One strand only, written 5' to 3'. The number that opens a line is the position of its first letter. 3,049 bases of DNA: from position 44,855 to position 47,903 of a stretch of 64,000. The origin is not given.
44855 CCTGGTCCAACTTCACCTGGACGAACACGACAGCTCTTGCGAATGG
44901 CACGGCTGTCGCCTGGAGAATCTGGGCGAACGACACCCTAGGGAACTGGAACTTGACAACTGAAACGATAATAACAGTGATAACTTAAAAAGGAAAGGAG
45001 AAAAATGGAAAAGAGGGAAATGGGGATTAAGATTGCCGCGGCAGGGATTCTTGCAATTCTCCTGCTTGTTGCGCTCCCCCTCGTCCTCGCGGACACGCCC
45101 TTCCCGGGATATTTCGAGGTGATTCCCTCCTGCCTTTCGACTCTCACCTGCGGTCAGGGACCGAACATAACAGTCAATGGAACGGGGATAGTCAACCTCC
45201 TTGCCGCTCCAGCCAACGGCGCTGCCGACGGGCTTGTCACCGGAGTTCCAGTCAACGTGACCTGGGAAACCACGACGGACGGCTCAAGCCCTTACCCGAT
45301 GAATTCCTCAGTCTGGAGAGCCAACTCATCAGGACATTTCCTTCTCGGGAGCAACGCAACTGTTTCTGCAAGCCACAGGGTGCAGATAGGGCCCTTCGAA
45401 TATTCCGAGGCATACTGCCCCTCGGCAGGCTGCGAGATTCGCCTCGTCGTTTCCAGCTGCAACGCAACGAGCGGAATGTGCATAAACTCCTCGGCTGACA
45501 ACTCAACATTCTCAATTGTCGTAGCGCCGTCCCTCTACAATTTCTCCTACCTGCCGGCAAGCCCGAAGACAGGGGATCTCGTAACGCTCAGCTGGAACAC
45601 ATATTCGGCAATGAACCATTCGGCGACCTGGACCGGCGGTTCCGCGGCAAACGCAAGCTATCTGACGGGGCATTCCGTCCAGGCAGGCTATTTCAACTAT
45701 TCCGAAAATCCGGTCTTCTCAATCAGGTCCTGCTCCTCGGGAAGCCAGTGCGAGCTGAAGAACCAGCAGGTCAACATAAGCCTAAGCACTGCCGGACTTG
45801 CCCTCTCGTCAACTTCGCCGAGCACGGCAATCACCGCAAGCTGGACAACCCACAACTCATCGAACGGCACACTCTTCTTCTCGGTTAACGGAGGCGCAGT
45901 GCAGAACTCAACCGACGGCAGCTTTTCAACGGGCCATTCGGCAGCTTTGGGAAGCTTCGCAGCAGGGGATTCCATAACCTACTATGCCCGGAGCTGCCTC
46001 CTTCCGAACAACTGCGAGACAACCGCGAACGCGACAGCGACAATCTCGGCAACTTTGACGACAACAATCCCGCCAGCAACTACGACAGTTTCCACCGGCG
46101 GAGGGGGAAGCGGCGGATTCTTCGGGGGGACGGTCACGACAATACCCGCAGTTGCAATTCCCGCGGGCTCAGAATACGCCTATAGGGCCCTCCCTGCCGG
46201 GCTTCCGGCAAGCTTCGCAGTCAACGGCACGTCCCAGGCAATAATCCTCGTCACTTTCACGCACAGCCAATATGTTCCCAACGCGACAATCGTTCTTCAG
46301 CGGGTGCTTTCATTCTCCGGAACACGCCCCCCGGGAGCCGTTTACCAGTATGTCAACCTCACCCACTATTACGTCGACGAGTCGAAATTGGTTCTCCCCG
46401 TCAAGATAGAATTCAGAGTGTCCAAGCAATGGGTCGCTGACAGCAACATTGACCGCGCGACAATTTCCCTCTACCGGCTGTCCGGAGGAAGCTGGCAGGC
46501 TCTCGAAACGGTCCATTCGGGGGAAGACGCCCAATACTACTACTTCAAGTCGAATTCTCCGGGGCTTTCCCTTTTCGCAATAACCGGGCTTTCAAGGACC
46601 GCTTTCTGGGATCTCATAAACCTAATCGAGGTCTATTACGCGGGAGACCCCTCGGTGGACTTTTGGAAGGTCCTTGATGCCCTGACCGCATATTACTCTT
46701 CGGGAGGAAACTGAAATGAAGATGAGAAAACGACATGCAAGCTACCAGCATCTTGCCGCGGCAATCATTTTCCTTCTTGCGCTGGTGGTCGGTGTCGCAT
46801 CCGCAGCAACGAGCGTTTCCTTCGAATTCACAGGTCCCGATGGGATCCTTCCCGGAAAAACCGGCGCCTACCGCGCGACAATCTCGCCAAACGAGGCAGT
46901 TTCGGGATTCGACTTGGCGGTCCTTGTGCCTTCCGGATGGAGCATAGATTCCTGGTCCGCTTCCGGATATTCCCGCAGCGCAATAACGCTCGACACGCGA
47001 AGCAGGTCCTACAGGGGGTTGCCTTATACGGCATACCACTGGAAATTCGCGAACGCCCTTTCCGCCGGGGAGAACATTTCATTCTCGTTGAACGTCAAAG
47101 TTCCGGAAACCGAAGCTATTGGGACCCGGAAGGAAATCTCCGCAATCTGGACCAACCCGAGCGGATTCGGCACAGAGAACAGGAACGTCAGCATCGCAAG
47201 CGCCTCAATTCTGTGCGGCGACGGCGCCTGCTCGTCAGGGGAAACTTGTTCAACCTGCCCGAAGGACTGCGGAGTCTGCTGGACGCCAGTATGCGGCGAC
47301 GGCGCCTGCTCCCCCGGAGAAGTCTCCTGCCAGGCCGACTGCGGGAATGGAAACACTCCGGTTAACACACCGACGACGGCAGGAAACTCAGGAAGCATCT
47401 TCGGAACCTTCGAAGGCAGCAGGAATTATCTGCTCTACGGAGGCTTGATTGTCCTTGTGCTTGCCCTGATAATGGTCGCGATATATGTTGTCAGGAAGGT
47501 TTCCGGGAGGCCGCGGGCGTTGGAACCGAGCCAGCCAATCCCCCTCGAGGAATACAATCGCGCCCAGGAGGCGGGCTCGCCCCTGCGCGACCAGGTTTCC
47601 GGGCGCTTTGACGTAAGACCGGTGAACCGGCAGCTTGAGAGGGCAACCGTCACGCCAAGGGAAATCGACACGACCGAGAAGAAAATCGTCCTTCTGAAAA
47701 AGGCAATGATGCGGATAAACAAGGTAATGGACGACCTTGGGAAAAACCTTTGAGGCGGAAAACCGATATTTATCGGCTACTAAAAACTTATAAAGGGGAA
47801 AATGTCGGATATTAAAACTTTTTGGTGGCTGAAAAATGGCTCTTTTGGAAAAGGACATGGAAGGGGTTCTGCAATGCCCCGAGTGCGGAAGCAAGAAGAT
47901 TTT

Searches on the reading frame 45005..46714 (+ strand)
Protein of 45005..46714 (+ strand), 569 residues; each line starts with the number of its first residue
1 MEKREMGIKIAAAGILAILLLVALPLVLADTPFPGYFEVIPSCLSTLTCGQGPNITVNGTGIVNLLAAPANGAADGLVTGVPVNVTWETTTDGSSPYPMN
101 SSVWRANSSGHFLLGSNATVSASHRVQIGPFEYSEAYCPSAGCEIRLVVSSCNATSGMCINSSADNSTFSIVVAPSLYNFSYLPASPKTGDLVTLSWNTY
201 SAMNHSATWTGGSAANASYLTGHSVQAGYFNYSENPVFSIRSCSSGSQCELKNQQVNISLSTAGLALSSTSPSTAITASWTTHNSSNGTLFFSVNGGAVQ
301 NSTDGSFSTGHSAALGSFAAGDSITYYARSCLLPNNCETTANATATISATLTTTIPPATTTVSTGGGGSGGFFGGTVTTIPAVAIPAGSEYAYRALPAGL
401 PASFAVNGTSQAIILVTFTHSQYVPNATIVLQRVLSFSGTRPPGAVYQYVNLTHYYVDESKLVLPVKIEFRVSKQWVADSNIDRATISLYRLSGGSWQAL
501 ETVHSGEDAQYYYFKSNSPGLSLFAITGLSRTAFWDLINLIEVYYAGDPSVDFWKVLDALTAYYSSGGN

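Call 11: search_protein_families(library=pfam, proteins=[window:45005-46714:+], max_evalue=0.001)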
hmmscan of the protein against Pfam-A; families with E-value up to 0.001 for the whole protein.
window:45005-46714:+ (569 aa): 0 families

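Call 28: search_protein_families(library=ncbifam, proteins=[window:45005-46711:+], max_evalue=1)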
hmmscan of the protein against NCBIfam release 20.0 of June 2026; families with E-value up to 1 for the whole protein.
window:45005-46711:+ (569 aa): 1 family
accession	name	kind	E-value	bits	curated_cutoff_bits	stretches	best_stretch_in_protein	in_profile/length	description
TIGR04213.1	PGF_pre_PGF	domain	5.2e-25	88.2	28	1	394-528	14-153/153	PGF-pre-PGF domain-containing protein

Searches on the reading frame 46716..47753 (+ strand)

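Call 11: search_protein_families(library=pfam, proteins=[window:46716-47753:+], max_evalue=0.001)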
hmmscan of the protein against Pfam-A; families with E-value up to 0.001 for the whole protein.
window:46716-47753:+ (345 aa): 0 families

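Call 28: search_protein_families(library=ncbifam, proteins=[window:46716-47750:+], max_evalue=1)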
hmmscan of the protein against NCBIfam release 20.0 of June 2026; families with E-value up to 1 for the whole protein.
window:46716-47750:+ (345 aa): 2 families
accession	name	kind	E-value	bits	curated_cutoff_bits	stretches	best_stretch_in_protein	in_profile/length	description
NF041895.1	choice_anch_V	domain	0.00029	20.9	42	1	29-81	34-81/150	choice-of-anchor V domain-containing protein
TIGR03500.1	FliO_TIGR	equivalog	0.16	12.1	55.25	1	245-263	1-19/70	flagellar biosynthetic protein FliO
